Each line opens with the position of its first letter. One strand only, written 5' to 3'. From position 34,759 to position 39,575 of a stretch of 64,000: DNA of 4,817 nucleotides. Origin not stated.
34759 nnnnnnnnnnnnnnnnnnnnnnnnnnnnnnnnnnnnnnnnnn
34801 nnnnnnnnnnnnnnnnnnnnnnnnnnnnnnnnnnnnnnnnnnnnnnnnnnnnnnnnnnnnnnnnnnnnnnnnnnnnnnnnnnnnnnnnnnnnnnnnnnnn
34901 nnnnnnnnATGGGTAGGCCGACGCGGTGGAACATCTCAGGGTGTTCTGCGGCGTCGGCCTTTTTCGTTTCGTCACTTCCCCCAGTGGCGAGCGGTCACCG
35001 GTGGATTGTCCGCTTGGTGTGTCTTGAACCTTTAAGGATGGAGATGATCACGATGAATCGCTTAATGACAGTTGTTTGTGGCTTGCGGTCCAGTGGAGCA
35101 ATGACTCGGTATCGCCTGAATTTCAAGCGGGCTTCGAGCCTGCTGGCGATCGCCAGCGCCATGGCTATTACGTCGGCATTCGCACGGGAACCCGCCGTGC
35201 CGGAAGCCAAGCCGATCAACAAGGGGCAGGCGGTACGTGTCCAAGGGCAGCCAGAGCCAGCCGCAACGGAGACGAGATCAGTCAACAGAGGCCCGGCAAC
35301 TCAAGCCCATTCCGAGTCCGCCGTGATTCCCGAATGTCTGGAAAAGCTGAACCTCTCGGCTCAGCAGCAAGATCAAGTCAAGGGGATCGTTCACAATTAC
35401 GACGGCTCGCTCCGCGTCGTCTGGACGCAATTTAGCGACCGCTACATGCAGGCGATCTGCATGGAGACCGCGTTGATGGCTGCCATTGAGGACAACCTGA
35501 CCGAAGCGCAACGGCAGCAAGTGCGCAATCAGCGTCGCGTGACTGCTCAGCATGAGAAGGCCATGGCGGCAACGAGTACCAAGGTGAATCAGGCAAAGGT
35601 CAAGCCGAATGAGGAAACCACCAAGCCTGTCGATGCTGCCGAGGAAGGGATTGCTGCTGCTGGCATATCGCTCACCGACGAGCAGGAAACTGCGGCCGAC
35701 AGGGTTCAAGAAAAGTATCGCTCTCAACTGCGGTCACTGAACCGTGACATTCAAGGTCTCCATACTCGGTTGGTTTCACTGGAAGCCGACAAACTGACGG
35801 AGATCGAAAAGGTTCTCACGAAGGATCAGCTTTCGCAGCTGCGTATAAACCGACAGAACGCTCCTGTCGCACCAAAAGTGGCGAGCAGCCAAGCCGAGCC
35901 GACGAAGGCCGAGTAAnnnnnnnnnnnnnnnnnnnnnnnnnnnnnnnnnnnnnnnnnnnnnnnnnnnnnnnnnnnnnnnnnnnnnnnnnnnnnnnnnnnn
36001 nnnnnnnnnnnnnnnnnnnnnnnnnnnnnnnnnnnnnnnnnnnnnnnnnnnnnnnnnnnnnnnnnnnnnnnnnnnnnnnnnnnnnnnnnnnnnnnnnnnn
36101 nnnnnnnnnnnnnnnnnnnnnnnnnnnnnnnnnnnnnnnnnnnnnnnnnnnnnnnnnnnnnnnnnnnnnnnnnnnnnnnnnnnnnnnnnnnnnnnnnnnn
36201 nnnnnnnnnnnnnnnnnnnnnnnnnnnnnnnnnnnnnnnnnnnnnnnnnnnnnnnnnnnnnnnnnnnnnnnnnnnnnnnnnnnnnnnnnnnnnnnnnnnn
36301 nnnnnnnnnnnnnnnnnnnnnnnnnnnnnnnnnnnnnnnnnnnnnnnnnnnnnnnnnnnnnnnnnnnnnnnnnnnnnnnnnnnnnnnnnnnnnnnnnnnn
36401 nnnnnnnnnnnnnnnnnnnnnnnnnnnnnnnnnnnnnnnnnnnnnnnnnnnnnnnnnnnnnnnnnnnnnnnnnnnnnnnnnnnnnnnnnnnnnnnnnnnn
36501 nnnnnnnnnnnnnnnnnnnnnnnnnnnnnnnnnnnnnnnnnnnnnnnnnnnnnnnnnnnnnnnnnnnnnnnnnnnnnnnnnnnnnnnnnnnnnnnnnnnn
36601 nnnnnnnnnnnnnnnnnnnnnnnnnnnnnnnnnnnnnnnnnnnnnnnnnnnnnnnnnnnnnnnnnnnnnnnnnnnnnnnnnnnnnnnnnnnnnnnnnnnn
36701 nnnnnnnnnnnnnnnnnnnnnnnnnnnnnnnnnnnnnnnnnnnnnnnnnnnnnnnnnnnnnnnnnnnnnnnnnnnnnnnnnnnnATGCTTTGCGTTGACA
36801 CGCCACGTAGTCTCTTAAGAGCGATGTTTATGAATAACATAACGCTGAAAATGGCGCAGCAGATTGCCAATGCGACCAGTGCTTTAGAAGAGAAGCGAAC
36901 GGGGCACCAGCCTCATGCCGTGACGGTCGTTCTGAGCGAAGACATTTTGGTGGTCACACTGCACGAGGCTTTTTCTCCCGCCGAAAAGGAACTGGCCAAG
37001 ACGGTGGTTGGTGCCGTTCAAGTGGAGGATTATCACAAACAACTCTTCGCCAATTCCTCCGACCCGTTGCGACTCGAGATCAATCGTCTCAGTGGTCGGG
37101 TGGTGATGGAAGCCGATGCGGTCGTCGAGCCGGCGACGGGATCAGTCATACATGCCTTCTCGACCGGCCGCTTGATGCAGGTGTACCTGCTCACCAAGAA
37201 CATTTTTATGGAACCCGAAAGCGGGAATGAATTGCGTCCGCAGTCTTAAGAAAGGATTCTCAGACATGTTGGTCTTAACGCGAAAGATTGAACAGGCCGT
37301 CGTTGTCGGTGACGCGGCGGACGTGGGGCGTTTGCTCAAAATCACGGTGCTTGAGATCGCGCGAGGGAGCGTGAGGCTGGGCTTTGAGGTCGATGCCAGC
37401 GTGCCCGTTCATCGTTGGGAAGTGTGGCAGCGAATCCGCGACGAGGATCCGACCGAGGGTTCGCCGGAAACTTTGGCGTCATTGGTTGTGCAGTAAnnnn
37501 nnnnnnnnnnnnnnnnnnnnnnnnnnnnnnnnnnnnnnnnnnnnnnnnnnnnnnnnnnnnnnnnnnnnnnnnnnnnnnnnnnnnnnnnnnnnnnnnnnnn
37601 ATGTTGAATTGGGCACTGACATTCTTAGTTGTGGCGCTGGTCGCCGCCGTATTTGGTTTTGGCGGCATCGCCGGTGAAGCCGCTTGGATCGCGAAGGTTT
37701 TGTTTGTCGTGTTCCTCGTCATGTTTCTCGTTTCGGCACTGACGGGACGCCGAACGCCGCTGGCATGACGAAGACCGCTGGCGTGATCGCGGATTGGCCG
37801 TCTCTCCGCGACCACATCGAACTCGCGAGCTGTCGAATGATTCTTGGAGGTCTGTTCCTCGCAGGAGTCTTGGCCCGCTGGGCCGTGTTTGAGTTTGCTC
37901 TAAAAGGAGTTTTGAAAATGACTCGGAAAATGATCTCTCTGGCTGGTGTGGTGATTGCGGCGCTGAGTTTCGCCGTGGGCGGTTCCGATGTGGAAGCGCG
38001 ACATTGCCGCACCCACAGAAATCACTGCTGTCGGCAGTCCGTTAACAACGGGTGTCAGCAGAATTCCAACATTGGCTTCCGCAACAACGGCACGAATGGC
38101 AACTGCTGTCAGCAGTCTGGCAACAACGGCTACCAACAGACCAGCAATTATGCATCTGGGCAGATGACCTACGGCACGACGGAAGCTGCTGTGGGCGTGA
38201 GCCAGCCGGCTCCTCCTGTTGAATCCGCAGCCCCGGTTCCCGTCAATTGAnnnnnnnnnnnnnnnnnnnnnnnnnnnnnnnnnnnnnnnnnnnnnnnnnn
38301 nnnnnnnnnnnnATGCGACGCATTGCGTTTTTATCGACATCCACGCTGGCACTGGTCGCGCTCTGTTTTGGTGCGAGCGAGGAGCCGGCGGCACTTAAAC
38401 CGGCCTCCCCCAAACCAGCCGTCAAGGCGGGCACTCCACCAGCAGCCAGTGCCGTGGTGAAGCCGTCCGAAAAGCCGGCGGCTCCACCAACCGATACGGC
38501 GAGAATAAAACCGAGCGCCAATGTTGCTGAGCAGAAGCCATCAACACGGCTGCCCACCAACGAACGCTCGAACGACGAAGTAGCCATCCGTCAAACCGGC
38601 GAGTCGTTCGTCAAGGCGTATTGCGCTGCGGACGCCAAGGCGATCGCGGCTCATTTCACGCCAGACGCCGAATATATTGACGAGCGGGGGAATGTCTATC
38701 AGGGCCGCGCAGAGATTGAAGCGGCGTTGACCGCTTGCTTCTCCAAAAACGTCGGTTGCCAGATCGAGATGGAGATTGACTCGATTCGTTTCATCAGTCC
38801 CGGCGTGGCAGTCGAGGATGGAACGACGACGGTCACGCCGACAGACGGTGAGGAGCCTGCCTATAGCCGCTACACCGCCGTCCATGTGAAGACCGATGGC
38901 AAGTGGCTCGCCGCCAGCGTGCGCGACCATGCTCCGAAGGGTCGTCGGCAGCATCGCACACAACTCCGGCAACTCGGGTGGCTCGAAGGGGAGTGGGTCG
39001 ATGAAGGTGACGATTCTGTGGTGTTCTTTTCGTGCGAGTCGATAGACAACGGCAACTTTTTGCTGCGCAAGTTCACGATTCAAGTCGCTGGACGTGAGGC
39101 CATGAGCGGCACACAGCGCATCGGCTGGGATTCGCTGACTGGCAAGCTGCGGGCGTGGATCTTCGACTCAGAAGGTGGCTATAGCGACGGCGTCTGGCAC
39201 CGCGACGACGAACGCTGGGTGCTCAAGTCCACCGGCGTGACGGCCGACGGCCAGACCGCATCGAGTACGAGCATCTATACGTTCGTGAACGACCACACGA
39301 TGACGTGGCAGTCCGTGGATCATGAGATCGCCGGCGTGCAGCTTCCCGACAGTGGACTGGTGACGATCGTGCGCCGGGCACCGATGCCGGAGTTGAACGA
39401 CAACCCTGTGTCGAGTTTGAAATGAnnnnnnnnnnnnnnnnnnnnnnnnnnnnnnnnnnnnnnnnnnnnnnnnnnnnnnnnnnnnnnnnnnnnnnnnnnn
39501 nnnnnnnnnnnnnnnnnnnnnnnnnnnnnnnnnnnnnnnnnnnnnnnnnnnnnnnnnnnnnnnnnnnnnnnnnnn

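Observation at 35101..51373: About 16 kb single-strand general-stress/desiccation island of ~28 small genes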

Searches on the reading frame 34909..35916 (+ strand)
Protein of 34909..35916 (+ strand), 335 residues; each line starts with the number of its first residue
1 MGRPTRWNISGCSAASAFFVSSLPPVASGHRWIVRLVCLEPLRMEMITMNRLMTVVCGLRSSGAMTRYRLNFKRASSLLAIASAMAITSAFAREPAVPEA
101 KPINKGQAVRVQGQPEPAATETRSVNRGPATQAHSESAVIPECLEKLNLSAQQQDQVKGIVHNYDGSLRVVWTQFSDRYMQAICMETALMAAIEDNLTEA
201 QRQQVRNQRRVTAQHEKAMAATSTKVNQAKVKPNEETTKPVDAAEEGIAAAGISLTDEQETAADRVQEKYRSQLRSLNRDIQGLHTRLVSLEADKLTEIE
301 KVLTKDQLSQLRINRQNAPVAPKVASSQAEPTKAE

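Call 5: search_protein_families(library=pfam, max_evalue=0.01, proteins=[window:34909-35916:+])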
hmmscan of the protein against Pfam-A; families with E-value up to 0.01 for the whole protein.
window:34909-35916:+ (335 aa): 0 families

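Call 9: search_protein_families(library=ncbifam, max_evalue=0.01, proteins=[window:34909-35916:+])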
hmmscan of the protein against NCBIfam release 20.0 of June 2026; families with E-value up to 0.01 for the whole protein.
window:34909-35916:+ (335 aa): 0 families

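Call 69: search_protein_families(library=pfam, max_evalue=5, proteins=[window:35053-35916:+])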
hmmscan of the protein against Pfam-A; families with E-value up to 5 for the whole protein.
window:35053-35916:+ (287 aa): 4 families
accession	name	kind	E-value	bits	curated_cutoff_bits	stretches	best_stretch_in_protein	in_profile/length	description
PF07813.17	LTXXQ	-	0.013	16.7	24.3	1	202-258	10-64/100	LTXXQ motif family protein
PF13801.11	Metal_resist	-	0.017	15.8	29.2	1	98-174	39-118/125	Heavy-metal resistance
PF10125.14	NADHdeh_related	-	0.29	11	27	1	2-45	70-113/218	NADH dehydrogenase I, subunit N related protein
PF14362.11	DUF4407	-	4.5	6.9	31.3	0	141-247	120-232/297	Domain of unknown function (DUF4407)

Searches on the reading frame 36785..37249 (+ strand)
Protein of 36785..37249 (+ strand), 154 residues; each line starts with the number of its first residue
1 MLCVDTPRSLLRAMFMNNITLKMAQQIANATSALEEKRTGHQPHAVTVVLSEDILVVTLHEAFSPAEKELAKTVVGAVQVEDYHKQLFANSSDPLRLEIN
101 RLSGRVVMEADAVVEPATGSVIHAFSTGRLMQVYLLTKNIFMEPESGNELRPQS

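Call 5: search_protein_families(library=pfam, max_evalue=0.01, proteins=[window:36785-37249:+])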
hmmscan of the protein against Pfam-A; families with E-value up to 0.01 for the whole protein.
window:36785-37249:+ (154 aa): 1 family
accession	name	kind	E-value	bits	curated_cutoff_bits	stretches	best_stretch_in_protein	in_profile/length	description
PF10057.14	MpsC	-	3e-15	56.7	23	1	22-125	4-107/111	Na+-translocating membrane potential-generating system (MpsC)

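Call 47: search_solved_structures(query=window:36824-37249:+, max_evalue=1, show_alignments=1)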
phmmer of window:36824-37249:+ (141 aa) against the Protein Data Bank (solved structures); distinct sequences matched with E-value up to 1: 0.

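Call 64: find_homologous_proteins(query=window:36824-37249:+, max_evalue=0.00001)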
Query window:36824-37249:+ (141 aa): 407 proteins with E <= 0.00001 among 421 candidates; the best 120 are listed.
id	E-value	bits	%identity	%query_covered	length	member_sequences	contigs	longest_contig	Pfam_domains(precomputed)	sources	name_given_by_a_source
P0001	9.2e-82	289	100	99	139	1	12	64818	PF10057.15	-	-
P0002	1.7e-71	256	88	99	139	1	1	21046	PF10057.15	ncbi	-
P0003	5.9e-56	206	93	77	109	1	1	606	PF10057.15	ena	-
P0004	2.1e-55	204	72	99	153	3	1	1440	PF10057.15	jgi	jgi:uncharacterized protein YbcI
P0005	5.8e-55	203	71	98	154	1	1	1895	PF10057.15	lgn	-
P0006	5.7e-53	196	70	99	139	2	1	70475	PF10057.15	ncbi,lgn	ncbi:MAG: Na-translocating system protein MpsC family protein [Planctomycetota bacterium]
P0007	8.2e-52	193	69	99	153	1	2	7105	PF10057.15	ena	-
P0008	1.6e-51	192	68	99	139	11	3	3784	PF10057.15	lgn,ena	-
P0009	1.9e-51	192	69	98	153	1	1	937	PF10057.15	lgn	-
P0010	1.5e-50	189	69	99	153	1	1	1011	PF10057.15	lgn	-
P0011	3.4e-50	188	68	98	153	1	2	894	PF10057.15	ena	-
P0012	5.6e-50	187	68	99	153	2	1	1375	PF10057.15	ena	-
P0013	6.6e-50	187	68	99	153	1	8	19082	PF10057.15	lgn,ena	-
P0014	2.3e-49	185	68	94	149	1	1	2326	PF10057.15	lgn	-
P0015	1.8e-48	182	70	94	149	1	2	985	PF10057.15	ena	-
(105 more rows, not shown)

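Call 70: predict_structure(alignment_id=A3)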
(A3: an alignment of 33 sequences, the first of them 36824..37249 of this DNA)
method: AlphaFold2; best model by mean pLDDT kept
length: 141 residues; sequences in the alignment: 33
mean_pLDDT: 83.4   pTM: 0.74
mean pLDDT of the five models: 83.4, 81.3, 80.3, 79.2, 78.8
residues with pLDDT >= 90: 81; 70-90: 38; 50-70: 5; < 50: 17
segments of 3 or more residues with pLDDT < 50: 126-128, 130-141
pLDDT, mean of each block of 10 residues (from residue 1): 72 93 91 90 93 93 94 92 90 90 92 80 57 45 44
secondary structure, 60 per line:
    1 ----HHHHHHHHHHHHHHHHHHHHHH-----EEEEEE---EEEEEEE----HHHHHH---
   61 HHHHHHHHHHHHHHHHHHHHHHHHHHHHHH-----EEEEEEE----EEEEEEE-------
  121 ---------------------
elements in order: H5-26 E32-37 E41-47 H52-57 H61-90 E96-102 E107-113

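Call 72: fold_search(model_id=the predicted structure, library=pdb)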
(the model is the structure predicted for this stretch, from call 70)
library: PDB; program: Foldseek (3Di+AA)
matches with E <= 10: 285; with E <= 0.001: 0
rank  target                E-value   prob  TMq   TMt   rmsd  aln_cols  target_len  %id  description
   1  7yh3_D                1.4e-01  0.63  0.36  0.33   8.4       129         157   10  TRAPPC3 from Thorarchaeota SMTZ1-45 (released 2023-07-19)
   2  6i6s_A                1.5e-01  0.51  0.31  0.40   5.7       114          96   12  Circular permutant of ribosomal protein S6, adding 9aa to C terminal of P68-69, L75A mutant (released 2019-11-27)
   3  6mrs                  1.7e-01  0.69  0.29  0.48   6.8       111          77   10  De novo designed protein Peak6 (released 2019-06-12)
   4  5dxl                  2.4e-01  0.28  0.26  0.16   7.1       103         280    6  Structure of Aspergillus fumigatus trehalose-6-phosphate phosphatase crystal form 1 (released 2016-06-15)
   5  5dxo_A                2.7e-01  0.23  0.26  0.17   7.5       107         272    7  Structure of Aspergillus fumigatus trehalose-6-phosphate phosphatase crystal form 3 (released 2016-06-15)
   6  4kp4_B                3.0e-01  0.23  0.28  0.21   9.9       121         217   10  Deciphering cis-trans directionality and visualizing autophosphorylation in histidine kinases. (released 2014-02-12)
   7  7z8n_A                3.2e-01  0.38  0.36  0.21   6.4       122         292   14  GacS histidine kinase from Pseudomonas aeruginosa (released 2022-07-13)
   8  6rmo_F                3.2e-01  0.13  0.22  0.12   9.0       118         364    9  Structure of Plasmodium falciparum IMP-nucleotidase (released 2020-07-15)
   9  9hn3_A                3.8e-01  0.54  0.38  0.25   5.7       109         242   11  Mouse phosphomannomutase 2 in apo state from crystals with PEG 3350 (released 2025-12-24)
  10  8pog_A                3.8e-01  0.41  0.37  0.34   5.0       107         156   11  Cryo-EM structure of Enterobacter sp. 638 BcsD (released 2023-12-20)
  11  8poc_A                3.8e-01  0.38  0.36  0.34   5.2       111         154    9  Cryo-EM structure of Dickeya dadantii BcsD (released 2023-12-20)
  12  4biv_A                4.6e-01  0.15  0.27  0.17   9.3       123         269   12  Crystal structure of CpxAHDC (trigonal form) (released 2014-02-12)
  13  4biw_B                5.2e-01  0.14  0.26  0.18   9.8       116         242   12  Crystal structure of CpxAHDC (hexagonal form) (released 2014-02-12)
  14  6rme_A                5.2e-01  0.11  0.21  0.12   8.4       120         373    9  Structure of IMP bound Plasmodium falciparum IMP-nucleotidase mutant D172N (released 2020-07-08)
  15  7mwr_B                5.5e-01  0.51  0.27  0.16   5.5        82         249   12  Structure of De Novo designed beta sheet heterodimer LHD101A53/B4 (released 2022-01-19)
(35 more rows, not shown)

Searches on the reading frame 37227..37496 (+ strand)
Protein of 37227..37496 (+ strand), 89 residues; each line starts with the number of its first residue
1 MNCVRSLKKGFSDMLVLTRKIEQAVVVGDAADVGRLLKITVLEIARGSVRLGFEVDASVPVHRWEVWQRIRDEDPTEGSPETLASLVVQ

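Call 5: search_protein_families(library=pfam, max_evalue=0.01, proteins=[window:37227-37496:+])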
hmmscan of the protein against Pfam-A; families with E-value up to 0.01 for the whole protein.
window:37227-37496:+ (89 aa): 1 family
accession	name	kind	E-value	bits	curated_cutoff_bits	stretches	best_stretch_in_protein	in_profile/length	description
PF02599.21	CsrA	-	6.5e-15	55.3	27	1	14-71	1-52/53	Global regulator protein family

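Call 48: search_solved_structures(query=window:37227-37496:+, max_evalue=0.01, show_alignments=2)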
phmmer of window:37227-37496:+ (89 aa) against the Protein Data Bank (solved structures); distinct sequences matched with E-value up to 0.01: 8.
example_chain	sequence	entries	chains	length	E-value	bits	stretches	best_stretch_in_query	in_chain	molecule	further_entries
5z38_F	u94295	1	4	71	4.7e-07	33.2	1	10-77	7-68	wild type CsrA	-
1vpz_A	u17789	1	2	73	6.2e-07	32.8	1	13-77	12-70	Carbon storage regulator homolog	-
2bti_A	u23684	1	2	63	1.4e-06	31.7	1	13-74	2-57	CARBON STORAGE REGULATOR HOMOLOG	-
1y00_A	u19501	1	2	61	2.7e-06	30.8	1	14-77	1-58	Carbon storage regulator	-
7yr6_E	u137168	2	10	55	3.8e-06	30.3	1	14-73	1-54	Translational regulator CsrA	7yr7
2jpp_A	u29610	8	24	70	7e-06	29.5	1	14-71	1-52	Translational repressor | Carbon storage regulator homolog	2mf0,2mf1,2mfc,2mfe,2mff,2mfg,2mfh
5dmb_D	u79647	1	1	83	3.7e-05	27.2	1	15-75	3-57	Carbon storage regulator homolog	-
1t3o_A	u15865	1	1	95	0.00025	24.5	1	13-75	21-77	Carbon storage regulator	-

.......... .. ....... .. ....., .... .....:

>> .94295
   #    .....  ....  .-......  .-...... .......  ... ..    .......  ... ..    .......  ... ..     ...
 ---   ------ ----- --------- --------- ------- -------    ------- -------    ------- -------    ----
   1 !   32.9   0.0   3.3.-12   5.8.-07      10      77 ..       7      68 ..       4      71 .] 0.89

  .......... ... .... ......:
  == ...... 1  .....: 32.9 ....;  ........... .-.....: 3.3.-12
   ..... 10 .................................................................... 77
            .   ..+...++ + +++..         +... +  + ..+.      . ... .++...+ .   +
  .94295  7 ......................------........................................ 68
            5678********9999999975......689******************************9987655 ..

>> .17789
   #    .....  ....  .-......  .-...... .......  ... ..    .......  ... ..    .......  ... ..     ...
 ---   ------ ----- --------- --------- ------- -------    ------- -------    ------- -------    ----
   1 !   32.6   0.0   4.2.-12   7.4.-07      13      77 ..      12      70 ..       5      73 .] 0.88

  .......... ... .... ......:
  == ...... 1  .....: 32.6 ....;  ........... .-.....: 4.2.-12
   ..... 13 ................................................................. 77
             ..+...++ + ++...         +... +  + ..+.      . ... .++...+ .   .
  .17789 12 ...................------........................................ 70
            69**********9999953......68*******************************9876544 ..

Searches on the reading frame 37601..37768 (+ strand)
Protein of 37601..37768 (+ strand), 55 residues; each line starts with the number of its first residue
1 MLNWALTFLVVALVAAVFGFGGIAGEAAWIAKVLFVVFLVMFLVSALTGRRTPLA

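Call 5: search_protein_families(library=pfam, max_evalue=0.01, proteins=[window:37601-37768:+])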
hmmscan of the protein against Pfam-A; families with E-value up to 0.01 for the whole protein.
window:37601-37768:+ (55 aa): 1 family
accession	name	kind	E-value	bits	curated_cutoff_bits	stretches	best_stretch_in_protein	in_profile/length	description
PF07043.18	DUF1328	-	1.3e-16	61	27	1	6-44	1-39/39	Protein of unknown function (DUF1328)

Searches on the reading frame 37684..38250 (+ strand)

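Call 5: search_protein_families(library=pfam, max_evalue=0.01, proteins=[window:37684-38250:+])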
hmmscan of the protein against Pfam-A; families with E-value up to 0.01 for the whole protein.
window:37684-38250:+ (188 aa): 0 families

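Call 9: search_protein_families(library=ncbifam, max_evalue=0.01, proteins=[window:37684-38250:+])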
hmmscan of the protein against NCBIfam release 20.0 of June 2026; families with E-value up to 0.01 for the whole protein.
window:37684-38250:+ (188 aa): 0 families

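Call 69: search_protein_families(library=pfam, max_evalue=5, proteins=[window:37765-38250:+])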
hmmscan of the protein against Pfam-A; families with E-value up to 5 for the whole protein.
window:37765-38250:+ (161 aa): 3 families
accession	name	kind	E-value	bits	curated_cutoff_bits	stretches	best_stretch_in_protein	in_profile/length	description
PF03458.18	Gly_transporter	-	0.087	13.1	23.5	1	40-73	7-40/78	Glycine transporter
PF03600.22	CitMHS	-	0.25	10.8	31.9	1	18-67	37-93/336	Citrate transporter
PF02038.21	ATP1G1_PLM_MAT8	-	3.4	7.6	26.9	0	60-89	16-45/48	ATP1G1/PLM/MAT8 family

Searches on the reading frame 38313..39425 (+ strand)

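Call 5: search_protein_families(library=pfam, max_evalue=0.01, proteins=[window:38313-39425:+])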
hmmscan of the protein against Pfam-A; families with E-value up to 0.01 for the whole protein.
window:38313-39425:+ (370 aa): 5 families
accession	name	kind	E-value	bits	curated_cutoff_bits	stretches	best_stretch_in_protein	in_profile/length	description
PF14534.12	DUF4440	-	7.4e-14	52.5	25.2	1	92-199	1-106/107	Domain of unknown function (DUF4440)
PF12680.13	SnoaL_2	-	1.8e-08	35.3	27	1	98-199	3-100/102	SnoaL-like domain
PF13474.12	SnoaL_3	-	2.1e-07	31.7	22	1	92-198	1-109/121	SnoaL-like domain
PF13577.12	SnoaL_4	-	4.1e-07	30.5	24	1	85-203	2-125/126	SnoaL-like domain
PF08332.16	CaMKII_AD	-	0.0047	17.5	22.1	0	125-201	40-120/128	Calcium/calmodulin dependent protein kinase II association domain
